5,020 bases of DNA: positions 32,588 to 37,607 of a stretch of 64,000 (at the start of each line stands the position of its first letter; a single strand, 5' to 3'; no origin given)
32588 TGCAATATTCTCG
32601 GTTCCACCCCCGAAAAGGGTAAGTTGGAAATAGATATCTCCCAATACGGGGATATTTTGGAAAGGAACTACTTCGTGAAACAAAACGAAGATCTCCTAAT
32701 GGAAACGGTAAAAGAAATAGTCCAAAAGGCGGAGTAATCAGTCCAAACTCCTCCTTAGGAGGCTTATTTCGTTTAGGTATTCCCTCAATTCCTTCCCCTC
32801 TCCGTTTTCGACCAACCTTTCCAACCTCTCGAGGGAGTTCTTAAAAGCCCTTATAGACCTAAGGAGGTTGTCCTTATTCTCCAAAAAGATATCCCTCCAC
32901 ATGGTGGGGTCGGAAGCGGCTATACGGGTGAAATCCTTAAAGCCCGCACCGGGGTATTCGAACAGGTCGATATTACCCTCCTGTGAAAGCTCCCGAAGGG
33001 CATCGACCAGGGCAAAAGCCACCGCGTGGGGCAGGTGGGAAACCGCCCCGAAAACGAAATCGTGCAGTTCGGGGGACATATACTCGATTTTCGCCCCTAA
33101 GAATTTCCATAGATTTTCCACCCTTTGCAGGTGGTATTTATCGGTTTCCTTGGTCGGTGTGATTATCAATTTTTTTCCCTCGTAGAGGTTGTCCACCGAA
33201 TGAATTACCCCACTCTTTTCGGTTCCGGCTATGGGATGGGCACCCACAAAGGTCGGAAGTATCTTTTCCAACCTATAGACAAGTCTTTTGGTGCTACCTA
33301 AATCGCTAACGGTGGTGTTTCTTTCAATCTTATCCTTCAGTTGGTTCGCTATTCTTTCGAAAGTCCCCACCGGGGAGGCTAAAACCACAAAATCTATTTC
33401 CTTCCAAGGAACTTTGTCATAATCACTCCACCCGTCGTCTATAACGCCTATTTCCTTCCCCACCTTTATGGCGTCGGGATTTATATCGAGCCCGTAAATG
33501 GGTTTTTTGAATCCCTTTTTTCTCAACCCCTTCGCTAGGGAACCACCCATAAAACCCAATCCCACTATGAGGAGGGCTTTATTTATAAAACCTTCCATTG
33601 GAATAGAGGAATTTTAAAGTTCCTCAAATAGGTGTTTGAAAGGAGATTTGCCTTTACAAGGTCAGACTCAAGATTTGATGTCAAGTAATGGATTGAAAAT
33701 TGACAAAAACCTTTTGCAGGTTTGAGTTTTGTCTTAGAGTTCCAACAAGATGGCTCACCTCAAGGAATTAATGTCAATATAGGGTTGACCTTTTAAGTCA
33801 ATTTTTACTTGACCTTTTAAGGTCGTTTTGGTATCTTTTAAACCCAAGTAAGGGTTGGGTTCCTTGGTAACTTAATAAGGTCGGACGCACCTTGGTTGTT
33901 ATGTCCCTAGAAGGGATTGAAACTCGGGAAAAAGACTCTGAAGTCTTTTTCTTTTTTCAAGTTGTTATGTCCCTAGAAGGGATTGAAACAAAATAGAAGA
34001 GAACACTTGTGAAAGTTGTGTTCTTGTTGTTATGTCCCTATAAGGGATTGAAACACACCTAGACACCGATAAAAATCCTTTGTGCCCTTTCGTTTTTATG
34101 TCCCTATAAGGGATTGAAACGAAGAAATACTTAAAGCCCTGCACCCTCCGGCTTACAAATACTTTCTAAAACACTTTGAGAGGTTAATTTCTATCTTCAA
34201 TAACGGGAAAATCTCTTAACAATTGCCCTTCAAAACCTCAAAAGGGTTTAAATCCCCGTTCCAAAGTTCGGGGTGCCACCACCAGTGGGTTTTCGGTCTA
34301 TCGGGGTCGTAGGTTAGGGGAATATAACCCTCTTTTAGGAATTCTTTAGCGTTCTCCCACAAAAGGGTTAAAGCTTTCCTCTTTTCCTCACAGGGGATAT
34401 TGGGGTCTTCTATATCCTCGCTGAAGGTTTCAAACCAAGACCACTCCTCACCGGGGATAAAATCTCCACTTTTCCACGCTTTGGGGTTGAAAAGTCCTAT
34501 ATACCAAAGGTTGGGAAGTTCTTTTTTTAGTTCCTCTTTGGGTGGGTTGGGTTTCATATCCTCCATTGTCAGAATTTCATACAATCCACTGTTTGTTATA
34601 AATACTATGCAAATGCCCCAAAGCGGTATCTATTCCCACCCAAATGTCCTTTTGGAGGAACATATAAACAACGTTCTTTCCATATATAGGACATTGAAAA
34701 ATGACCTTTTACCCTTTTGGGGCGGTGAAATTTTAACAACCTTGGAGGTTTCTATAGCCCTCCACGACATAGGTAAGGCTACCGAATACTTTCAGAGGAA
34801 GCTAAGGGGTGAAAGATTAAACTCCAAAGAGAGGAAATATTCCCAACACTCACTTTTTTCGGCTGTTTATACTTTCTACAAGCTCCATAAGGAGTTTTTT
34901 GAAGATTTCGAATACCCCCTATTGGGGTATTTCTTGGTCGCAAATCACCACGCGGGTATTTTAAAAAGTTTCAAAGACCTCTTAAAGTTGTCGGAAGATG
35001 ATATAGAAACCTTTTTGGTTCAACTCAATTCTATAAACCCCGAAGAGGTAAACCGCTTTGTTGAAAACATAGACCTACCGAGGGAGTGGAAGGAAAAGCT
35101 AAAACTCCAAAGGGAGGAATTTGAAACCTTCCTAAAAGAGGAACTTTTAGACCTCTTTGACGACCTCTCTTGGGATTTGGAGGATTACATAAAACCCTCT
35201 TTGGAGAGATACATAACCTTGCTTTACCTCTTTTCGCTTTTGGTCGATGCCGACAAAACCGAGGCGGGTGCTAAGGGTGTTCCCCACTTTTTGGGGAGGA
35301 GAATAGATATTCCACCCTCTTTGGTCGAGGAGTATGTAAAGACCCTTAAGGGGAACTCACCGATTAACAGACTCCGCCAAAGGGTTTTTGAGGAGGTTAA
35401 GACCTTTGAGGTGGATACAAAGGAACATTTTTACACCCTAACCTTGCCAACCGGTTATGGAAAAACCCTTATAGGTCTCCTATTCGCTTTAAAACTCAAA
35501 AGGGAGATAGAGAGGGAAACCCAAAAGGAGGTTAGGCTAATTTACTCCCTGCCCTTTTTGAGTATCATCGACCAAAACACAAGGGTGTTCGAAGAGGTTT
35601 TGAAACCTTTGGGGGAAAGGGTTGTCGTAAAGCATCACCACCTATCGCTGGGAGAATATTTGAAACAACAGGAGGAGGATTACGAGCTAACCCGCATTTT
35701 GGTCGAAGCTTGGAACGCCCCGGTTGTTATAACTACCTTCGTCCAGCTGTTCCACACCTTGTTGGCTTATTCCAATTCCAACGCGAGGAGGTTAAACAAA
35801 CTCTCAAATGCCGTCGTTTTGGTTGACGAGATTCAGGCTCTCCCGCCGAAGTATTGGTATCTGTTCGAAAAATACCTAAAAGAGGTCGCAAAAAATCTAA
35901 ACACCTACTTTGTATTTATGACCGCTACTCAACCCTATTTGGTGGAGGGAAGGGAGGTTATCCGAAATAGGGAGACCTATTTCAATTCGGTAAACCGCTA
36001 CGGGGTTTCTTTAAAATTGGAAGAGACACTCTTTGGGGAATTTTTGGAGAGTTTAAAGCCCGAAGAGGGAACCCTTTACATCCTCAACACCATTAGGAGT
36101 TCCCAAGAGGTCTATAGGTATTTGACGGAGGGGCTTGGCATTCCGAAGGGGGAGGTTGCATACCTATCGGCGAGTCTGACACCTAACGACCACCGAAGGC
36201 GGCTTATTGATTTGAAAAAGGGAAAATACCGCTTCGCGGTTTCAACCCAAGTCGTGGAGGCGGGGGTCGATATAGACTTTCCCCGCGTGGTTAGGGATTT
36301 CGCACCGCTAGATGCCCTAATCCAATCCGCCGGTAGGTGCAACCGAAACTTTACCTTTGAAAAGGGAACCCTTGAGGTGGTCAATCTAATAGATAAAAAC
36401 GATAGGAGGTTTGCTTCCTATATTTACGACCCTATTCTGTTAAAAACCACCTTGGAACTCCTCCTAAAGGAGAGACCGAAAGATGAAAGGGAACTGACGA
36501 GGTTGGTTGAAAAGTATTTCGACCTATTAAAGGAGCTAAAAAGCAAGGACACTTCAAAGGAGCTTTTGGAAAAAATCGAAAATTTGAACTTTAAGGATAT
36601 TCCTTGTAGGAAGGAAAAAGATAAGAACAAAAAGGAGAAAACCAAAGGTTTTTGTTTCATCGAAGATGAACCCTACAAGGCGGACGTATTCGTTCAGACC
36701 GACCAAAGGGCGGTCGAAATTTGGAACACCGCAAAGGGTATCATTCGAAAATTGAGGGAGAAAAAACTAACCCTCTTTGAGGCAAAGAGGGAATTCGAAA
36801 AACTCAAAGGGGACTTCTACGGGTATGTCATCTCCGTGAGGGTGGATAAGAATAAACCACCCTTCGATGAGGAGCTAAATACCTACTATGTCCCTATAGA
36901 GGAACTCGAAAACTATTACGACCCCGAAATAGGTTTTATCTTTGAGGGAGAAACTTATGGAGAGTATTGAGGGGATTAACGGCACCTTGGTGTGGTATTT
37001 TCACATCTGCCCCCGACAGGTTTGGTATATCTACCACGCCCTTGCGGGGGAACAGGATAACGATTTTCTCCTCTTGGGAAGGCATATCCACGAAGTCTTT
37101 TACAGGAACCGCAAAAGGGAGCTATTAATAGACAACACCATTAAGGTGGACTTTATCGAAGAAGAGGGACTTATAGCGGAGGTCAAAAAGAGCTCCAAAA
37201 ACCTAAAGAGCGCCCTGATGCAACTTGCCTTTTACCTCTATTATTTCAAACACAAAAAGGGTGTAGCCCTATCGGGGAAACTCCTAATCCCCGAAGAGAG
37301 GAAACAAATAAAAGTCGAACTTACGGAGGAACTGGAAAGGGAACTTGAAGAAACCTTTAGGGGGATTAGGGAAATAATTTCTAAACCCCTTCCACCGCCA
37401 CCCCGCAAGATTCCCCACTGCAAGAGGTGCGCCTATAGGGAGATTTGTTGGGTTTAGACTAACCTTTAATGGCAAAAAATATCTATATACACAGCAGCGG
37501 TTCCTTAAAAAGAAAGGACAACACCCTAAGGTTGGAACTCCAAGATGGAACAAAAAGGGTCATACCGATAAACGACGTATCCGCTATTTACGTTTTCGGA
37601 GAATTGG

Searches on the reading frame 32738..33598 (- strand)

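Call 49: search_protein_families(library=pfam, proteins=[window:32738-33598:-], max_evalue=0.001)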
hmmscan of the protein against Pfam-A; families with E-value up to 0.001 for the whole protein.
window:32738-33598:- (286 aa): 3 families
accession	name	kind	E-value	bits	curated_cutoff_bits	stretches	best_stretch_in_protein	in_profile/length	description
PF02153.23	PDH_N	-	2.5e-38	131.5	26.5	1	21-172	1-153/154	Prephenate dehydrogenase, nucleotide-binding domain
PF20463.3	PDH_C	-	1.3e-29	102.9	22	1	175-276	1-101/102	Prephenate dehydrogenase, dimerization domain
PF03807.23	F420_oxidored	-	0.0001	23.2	21.6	1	11-97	4-89/94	NADP oxidoreductase coenzyme F420-dependent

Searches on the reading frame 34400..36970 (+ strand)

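Call 49: search_protein_families(library=pfam, proteins=[window:34400-36970:+], max_evalue=0.001)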
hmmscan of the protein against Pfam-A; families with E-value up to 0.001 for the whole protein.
window:34400-36970:+ (856 aa): 5 families
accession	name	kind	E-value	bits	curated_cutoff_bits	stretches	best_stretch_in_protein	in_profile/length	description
PF22590.2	Cas3-like_C_2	-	2e-17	63.8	27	1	558-650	5-104/106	CRISPR-associated nuclease/helicase Cas3, C-terminal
PF00270.35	DEAD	-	3.1e-12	47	26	1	346-512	18-161/167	DEAD/DEAH box helicase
PF04851.21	ResIII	-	2.5e-07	31.2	22.5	1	333-510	15-161/164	Type III restriction enzyme, res subunit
PF00271.37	Helicase_C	-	4.7e-07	30.5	23.5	1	551-649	11-108/110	Helicase conserved C-terminal domain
PF18019.7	Cas3_HD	-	0.00042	20.8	23.1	1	105-158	47-109/207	Cas3, HD domain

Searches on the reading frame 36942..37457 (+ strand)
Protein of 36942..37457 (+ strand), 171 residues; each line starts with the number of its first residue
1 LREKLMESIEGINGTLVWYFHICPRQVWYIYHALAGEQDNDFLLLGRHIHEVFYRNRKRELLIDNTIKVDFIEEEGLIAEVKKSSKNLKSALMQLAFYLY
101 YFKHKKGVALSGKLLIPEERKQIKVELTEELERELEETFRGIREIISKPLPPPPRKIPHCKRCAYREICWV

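Call 49: search_protein_families(library=pfam, proteins=[window:36942-37457:+], max_evalue=0.001)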
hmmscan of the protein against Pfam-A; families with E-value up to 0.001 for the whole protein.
window:36942-37457:+ (171 aa): 2 families
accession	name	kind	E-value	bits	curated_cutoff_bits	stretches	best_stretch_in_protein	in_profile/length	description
PF01930.23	Cas_Cas4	-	1.8e-50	171.6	22.7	1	13-170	1-159/160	Domain of unknown function DUF83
PF12705.13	PDDEXK_1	-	2.2e-07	31.5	22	1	77-169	139-246/247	PD-(D/E)XK nuclease superfamily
